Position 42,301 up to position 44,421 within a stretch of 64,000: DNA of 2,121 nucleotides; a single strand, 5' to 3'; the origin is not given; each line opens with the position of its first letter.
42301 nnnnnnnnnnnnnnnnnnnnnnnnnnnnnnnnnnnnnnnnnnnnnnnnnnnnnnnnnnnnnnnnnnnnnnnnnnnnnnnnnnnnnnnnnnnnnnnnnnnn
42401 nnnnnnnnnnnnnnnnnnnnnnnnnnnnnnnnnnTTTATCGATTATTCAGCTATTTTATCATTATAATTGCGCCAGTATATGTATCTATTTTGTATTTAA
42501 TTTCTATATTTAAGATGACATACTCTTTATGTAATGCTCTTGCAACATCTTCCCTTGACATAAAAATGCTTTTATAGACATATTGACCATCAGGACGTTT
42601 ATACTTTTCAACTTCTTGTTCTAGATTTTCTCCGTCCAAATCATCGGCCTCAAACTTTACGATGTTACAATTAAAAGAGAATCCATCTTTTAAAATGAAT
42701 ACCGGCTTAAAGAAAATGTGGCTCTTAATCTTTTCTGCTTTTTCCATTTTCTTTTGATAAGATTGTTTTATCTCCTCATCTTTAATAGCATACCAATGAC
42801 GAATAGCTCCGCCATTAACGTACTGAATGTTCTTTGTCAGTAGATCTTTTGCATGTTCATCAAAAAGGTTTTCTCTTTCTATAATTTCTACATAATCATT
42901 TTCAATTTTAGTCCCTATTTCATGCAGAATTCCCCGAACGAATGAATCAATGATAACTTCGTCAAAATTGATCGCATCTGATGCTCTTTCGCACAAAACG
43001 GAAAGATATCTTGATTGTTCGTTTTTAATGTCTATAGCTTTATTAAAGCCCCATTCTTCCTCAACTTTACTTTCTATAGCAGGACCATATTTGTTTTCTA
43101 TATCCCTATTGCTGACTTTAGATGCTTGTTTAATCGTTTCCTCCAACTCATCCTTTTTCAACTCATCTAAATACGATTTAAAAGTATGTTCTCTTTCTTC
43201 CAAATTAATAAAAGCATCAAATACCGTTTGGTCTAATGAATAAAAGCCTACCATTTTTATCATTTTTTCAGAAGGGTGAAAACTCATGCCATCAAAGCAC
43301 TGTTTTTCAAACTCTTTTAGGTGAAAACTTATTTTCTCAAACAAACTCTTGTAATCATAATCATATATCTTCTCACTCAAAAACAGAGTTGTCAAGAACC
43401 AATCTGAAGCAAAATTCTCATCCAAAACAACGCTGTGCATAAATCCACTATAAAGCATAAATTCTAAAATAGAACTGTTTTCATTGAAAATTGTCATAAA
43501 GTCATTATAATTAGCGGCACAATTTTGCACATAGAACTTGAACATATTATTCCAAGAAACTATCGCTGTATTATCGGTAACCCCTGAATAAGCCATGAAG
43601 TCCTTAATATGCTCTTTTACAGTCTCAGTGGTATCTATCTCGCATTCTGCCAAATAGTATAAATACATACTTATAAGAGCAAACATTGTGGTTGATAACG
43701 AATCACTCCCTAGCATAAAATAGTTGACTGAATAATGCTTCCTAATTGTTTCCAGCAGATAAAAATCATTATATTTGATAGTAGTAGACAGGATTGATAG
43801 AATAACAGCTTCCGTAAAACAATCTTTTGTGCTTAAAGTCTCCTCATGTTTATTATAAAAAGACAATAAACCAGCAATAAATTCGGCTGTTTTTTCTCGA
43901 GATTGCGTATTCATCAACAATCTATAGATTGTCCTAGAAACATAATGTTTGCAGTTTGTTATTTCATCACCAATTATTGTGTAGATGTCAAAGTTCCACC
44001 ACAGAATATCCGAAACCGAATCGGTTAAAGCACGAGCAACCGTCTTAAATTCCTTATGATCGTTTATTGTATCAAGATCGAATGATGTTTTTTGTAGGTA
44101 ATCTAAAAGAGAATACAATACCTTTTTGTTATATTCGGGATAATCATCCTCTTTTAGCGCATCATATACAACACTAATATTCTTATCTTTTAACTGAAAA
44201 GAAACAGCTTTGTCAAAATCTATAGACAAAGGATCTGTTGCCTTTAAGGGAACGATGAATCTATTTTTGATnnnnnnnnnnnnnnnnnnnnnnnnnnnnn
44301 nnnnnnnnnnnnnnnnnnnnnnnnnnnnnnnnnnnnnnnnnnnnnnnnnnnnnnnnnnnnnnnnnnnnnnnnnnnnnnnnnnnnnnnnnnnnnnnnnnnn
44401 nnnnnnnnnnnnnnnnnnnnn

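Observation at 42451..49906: Tightly coupled three-gene operon: MTase-like protein, nuclease-helicase-MTase fusion, and an unknown four-TM protein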

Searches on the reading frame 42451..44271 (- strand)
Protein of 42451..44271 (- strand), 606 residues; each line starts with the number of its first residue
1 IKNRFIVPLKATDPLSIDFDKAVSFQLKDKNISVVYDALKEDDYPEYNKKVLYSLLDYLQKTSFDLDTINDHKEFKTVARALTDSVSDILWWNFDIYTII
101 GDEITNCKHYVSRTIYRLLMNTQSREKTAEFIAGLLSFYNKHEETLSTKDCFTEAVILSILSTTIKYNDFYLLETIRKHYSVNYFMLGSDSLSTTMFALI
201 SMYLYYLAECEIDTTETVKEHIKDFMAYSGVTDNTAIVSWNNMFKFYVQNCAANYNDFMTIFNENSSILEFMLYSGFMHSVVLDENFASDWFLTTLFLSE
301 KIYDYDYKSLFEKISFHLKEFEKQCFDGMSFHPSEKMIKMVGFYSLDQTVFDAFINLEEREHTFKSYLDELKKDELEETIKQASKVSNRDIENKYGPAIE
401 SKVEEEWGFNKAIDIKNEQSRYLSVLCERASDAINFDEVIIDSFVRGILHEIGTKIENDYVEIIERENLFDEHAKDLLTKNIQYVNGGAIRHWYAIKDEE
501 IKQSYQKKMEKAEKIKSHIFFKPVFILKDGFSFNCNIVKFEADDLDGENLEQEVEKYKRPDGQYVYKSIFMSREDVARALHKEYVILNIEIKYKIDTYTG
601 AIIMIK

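Call 64: search_protein_families(library=pfam, proteins=[window:42451-44271:-], max_evalue=5)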
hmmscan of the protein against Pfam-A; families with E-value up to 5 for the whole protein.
window:42451-44271:- (606 aa): 1 family
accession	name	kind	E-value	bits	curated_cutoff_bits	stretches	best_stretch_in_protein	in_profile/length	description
PF21389.3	CASTOR1_ACT-like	-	4.6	7.8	27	0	17-46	46-75/82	Cytosolic arginine sensor for mTORC1 subunit 1/2, ACT-like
